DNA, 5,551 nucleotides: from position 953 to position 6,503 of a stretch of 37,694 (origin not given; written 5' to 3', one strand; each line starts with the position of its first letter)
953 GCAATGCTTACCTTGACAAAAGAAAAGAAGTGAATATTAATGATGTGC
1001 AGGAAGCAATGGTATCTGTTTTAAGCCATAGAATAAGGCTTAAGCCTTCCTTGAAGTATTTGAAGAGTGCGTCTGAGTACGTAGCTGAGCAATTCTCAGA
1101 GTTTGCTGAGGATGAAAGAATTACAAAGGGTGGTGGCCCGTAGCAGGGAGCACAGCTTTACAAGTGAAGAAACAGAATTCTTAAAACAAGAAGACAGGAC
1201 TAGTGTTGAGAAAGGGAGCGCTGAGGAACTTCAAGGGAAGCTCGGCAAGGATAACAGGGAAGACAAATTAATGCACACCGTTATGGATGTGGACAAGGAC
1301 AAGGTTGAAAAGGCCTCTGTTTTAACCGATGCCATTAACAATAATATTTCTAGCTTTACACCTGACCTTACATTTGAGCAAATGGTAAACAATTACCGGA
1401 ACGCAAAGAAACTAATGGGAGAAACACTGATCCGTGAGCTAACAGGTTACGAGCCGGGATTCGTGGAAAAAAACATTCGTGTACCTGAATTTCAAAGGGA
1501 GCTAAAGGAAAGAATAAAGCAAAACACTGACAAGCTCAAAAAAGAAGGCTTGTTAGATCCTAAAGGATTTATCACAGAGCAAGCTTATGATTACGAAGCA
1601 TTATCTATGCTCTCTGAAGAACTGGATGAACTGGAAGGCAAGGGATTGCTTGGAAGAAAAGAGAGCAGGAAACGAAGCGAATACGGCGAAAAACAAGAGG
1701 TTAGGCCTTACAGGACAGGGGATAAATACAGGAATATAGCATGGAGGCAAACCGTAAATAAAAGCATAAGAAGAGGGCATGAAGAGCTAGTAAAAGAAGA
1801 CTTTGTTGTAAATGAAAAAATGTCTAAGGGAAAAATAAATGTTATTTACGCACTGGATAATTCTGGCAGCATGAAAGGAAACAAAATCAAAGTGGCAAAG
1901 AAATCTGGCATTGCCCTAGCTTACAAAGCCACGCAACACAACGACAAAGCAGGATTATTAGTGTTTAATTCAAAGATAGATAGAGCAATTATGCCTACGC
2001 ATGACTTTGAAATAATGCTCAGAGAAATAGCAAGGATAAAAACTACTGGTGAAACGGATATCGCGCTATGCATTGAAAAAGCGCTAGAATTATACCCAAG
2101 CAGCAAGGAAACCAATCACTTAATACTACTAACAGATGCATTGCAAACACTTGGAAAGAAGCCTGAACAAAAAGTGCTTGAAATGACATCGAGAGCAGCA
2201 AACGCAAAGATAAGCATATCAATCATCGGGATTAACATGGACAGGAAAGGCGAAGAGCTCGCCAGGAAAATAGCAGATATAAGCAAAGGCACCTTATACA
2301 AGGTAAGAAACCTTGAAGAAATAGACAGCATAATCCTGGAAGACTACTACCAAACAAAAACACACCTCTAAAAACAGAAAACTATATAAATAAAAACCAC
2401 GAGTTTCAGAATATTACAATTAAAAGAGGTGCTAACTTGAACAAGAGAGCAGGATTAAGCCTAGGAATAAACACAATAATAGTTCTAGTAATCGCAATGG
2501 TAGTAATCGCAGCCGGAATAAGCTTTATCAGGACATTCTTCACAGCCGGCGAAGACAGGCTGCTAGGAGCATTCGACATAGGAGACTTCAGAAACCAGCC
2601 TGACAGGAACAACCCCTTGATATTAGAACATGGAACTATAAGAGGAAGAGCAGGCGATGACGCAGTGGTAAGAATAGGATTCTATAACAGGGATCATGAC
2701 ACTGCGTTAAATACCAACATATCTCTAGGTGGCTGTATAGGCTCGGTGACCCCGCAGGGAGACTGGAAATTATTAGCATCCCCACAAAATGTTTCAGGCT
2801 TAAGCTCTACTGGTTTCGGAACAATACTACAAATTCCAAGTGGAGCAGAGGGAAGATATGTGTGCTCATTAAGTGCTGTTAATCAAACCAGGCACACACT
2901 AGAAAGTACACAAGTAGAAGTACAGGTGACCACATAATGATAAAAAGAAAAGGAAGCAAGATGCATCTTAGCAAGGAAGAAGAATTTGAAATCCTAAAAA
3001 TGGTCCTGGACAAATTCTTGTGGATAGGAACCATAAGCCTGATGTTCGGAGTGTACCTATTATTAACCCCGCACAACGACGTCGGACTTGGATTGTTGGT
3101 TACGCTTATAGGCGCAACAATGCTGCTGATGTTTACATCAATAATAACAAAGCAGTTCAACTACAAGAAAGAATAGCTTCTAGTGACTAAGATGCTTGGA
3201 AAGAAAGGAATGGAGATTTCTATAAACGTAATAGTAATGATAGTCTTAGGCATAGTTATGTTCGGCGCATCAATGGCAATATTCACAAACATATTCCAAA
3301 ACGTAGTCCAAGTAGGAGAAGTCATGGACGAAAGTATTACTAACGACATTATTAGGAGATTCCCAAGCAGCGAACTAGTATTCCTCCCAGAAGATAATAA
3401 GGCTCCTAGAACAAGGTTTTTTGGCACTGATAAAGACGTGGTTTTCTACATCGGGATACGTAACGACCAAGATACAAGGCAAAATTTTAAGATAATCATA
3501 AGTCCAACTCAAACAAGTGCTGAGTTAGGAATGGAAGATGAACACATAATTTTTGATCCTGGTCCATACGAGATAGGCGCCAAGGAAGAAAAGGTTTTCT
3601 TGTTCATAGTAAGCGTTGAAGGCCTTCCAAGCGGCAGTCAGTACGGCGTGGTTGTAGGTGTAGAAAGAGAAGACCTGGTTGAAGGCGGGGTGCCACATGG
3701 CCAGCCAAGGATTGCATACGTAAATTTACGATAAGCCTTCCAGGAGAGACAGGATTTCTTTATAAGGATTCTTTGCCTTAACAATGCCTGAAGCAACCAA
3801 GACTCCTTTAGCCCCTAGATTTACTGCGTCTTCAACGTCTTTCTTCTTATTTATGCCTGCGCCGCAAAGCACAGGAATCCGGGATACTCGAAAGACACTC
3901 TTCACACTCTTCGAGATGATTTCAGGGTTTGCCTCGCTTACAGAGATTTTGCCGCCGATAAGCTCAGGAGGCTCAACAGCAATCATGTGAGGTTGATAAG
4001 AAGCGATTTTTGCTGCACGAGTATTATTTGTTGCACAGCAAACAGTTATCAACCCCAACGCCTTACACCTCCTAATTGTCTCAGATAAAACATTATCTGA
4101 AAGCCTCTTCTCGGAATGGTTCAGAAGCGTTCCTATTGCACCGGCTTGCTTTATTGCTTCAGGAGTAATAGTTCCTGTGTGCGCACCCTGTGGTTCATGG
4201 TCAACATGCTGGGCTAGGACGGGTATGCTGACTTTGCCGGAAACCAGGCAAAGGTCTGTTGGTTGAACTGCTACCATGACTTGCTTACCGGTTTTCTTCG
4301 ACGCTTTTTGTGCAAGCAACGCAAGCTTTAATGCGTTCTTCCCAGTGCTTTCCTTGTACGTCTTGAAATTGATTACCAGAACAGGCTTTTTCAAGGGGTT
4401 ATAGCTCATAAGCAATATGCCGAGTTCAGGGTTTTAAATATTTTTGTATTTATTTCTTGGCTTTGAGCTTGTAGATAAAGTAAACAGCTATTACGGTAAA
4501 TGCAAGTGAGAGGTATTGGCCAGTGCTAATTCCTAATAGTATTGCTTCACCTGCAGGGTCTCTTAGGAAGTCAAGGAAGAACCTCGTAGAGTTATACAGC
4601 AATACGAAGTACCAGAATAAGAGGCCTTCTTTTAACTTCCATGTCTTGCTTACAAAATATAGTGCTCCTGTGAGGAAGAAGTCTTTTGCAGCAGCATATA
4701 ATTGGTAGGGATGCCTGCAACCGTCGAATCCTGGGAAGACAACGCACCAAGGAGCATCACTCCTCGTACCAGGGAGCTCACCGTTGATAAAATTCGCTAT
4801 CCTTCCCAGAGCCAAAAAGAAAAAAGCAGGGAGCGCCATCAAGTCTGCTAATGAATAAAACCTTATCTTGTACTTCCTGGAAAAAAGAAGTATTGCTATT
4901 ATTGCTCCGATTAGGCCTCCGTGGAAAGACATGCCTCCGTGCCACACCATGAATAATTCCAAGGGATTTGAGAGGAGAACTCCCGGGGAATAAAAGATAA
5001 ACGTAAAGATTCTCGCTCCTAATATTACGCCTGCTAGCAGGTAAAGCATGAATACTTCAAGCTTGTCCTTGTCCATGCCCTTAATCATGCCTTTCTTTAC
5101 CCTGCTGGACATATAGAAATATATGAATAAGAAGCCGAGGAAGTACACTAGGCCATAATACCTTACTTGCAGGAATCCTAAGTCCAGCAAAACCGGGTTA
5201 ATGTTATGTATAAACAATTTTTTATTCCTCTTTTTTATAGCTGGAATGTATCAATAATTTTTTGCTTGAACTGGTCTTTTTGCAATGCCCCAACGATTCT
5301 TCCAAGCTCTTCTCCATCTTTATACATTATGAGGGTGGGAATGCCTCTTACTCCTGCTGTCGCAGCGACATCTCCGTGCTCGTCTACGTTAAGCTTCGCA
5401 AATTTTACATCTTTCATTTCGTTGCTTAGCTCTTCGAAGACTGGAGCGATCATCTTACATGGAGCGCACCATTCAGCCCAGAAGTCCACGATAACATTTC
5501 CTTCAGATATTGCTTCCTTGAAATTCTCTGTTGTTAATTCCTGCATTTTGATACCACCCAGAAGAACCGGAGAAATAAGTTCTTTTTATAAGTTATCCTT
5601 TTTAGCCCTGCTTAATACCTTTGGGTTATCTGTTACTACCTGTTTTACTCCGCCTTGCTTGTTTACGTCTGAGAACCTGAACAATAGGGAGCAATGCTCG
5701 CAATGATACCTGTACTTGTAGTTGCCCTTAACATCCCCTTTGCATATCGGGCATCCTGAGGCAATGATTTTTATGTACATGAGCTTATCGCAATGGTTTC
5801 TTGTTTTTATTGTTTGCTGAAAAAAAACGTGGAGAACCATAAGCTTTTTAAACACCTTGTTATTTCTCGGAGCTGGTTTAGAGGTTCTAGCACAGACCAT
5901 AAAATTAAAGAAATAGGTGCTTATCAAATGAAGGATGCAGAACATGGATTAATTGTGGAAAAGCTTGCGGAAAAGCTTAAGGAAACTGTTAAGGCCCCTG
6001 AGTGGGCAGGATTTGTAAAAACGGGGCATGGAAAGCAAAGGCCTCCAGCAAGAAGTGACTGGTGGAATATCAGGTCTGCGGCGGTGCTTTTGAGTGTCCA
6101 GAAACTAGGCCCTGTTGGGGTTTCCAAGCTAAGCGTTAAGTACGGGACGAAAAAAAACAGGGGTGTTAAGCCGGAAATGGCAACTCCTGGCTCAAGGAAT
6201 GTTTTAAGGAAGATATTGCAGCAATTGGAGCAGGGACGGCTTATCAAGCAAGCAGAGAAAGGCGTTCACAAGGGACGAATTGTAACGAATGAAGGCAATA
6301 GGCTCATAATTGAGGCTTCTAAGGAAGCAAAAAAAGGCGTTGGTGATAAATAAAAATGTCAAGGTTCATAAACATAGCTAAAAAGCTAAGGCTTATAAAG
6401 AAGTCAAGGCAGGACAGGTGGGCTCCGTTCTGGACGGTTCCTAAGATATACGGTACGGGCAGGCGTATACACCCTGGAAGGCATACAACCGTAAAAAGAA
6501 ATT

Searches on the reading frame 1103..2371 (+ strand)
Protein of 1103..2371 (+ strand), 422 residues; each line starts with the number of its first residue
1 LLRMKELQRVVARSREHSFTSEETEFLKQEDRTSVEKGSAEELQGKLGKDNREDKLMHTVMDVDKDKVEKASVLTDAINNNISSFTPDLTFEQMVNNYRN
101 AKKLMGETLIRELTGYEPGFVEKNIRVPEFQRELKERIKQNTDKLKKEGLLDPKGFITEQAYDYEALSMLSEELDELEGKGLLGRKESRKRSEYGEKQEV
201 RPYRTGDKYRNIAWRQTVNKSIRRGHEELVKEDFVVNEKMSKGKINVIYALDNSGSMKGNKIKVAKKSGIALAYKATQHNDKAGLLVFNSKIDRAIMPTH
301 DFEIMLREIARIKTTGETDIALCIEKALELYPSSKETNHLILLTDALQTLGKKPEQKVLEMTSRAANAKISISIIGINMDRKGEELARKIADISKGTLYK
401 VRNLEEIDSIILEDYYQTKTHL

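Call 71: search_protein_families(library=pfam, proteins=[window:1103-2371:+], max_evalue=0.0001)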
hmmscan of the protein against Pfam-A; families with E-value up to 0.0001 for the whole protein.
window:1103-2371:+ (422 aa): 5 families
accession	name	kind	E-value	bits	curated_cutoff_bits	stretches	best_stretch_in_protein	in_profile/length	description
PF13519.12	VWA_2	-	1.9e-11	45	27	1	247-346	1-106/107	von Willebrand factor type A domain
PF00092.34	VWA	-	4.1e-11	43.9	23.8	1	246-410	1-171/174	von Willebrand factor type A domain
PF01882.25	DUF58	-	2.3e-10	40.5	23.4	1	199-356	1-147/216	Protein of unknown function DUF58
PF05762.20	VWA_CoxE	-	4.5e-07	30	26.4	1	198-366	13-179/222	VWA domain containing CoxE-like protein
PF13768.12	VWA_3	-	5.8e-07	30.1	27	1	246-398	2-153/155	von Willebrand factor type A domain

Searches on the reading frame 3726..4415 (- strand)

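Call 71: search_protein_families(library=pfam, proteins=[window:3726-4415:-], max_evalue=0.0001)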
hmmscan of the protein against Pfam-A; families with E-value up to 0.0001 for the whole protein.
window:3726-4415:- (229 aa): 5 families
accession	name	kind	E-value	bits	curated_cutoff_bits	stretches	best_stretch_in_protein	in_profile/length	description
PF00121.24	TIM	-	1.9e-37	129.5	20.1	1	11-221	1-241/245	Triosephosphate isomerase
PF05690.20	ThiG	-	6.5e-07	29.4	23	1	170-219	166-215/247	Thiazole biosynthesis protein ThiG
PF03060.21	NMO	-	5.8e-06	26.4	28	1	112-215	127-229/331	Nitronate monooxygenase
PF00290.26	Trp_syntA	-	2.5e-05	23.8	27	1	155-214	174-232/259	Tryptophan synthase alpha chain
PF00977.27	His_biosynth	-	2.6e-05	24.2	23.6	0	163-222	57-116/228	Histidine biosynthesis protein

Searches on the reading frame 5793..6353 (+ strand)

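Call 71: search_protein_families(library=pfam, proteins=[window:5793-6353:+], max_evalue=0.0001)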
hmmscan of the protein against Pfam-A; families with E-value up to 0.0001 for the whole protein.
window:5793-6353:+ (186 aa): 1 family
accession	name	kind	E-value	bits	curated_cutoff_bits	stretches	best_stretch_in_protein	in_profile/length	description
PF01090.25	Ribosomal_S19e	-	4.9e-37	127.2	29.4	1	46-179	2-134/137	Ribosomal protein S19e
